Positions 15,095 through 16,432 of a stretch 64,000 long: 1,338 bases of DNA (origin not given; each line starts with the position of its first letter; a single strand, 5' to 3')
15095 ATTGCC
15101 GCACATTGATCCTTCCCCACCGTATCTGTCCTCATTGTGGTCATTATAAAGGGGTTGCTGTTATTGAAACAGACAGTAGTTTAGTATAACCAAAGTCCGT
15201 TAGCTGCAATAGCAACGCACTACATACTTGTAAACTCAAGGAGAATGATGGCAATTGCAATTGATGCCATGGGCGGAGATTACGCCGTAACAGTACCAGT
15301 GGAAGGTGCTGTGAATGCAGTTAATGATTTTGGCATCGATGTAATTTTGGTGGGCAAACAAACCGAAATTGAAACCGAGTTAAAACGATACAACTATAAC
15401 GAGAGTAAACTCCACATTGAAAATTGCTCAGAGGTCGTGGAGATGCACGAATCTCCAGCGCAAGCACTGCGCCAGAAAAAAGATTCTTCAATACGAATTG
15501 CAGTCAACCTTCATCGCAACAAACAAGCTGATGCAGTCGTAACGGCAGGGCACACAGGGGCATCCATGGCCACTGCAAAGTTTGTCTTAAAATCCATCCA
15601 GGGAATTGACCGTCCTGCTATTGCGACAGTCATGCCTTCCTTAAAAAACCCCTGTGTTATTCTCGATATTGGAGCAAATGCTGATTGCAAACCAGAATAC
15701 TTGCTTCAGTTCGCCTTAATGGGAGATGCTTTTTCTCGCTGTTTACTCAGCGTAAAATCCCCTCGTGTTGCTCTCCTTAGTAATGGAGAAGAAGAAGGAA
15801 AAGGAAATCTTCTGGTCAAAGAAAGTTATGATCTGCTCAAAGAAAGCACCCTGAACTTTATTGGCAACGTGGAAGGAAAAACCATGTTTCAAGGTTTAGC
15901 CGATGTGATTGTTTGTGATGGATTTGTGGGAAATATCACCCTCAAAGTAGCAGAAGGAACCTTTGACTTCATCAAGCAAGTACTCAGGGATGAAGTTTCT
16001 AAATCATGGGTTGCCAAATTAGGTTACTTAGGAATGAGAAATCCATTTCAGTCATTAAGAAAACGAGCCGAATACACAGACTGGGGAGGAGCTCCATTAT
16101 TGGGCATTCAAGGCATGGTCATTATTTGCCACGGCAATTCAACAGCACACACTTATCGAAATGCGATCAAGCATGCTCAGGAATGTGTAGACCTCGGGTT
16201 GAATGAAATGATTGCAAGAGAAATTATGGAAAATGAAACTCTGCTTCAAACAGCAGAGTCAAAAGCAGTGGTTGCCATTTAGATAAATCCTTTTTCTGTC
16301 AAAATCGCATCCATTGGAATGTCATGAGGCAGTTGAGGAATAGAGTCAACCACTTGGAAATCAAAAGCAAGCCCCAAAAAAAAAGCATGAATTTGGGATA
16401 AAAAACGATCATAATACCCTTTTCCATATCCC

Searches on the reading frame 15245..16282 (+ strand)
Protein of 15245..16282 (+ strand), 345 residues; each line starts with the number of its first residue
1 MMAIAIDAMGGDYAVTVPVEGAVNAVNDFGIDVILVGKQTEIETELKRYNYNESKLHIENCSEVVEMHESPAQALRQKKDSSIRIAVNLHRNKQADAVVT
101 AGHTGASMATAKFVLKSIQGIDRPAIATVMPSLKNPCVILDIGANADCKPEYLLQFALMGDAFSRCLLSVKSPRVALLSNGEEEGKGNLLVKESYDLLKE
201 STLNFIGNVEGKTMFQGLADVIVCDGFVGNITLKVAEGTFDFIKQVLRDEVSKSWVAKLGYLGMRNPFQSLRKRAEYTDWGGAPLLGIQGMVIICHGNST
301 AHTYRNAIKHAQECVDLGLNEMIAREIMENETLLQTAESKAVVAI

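Call 14: find_encoding_contigs(protein=window:15245-16282:+, flank=10000, max_places=6)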
Protein window:15245-16282:+ (345 aa): no gene with exactly this product is on record in the collection.

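Call 15: find_homologous_proteins(query=window:15245-16279:+)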
Query window:15245-16279:+ (345 aa): 8000 proteins with E <= 0.001 among 8000 candidates; the best 120 are listed.
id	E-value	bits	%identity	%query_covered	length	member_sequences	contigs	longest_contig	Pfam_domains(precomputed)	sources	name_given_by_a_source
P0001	1.6e-211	719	92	100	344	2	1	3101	PF02504.21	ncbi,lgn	-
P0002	1.1e-169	582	73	99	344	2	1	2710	PF02504.21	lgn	-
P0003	4.5e-162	557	72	98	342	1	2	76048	PF02504.21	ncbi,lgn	-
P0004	8.3e-162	556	73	98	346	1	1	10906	PF02504.21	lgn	-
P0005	2.1e-157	541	72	98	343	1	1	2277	PF02504.21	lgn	-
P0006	8.3e-157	540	70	98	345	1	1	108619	PF02504.21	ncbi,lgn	-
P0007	3.2e-156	538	68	99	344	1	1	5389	PF02504.21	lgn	-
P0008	9.3e-156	536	70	98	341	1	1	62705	PF02504.21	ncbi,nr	ncbi:MAG: phosphate acyltransferase PlsX [SAR324 cluster bacterium]|nr:phosphate acyltransferase Pls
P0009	9.0e-154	530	68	98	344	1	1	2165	PF02504.21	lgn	-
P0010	2.0e-153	528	68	98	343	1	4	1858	PF02504.21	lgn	-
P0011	1.1e-152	526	69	98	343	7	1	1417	PF02504.21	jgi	jgi:glycerol-3-phosphate acyltransferase PlsX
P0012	1.2e-151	523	68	98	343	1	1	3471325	PF02504.21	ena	-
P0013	2.1e-151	522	69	99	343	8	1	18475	PF02504.21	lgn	-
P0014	1.1e-149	516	68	98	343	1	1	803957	PF02504.21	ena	-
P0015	1.7e-149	516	68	98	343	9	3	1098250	PF02504.21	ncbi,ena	-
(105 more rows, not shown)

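Call 17: find_encoding_contigs(protein=P0001, flank=10000)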
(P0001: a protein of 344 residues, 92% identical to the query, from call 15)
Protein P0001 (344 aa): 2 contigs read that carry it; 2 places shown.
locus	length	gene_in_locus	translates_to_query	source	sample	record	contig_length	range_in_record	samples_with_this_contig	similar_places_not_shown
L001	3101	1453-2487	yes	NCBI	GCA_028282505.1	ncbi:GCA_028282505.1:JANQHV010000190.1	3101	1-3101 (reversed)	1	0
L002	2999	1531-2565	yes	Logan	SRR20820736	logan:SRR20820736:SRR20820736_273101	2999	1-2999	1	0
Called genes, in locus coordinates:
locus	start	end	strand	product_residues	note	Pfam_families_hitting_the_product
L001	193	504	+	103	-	PF13237:Fer4_10 (weak), PF12838:Fer4_7 (weak), PF13187:Fer4_9 (weak), PF00037:Fer4, PF12797:Fer4_2 (weak), PF12837:Fer4_6 (weak), PF13237:Fer4_10 (weak), PF12838:Fer4_7 (weak), +2 more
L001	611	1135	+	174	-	PF02620:YceD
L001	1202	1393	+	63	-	PF01783:Ribosomal_L32p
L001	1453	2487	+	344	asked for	PF02504:FA_synthesis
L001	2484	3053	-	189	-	PF01812:5-FTHF_cyc-lig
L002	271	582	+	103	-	PF13237:Fer4_10 (weak), PF12838:Fer4_7 (weak), PF13187:Fer4_9 (weak), PF00037:Fer4, PF12797:Fer4_2 (weak), PF12837:Fer4_6 (weak), PF13237:Fer4_10 (weak), PF12838:Fer4_7 (weak), +2 more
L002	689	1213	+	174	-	PF02620:YceD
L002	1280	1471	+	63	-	PF01783:Ribosomal_L32p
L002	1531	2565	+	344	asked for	PF02504:FA_synthesis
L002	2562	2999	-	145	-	?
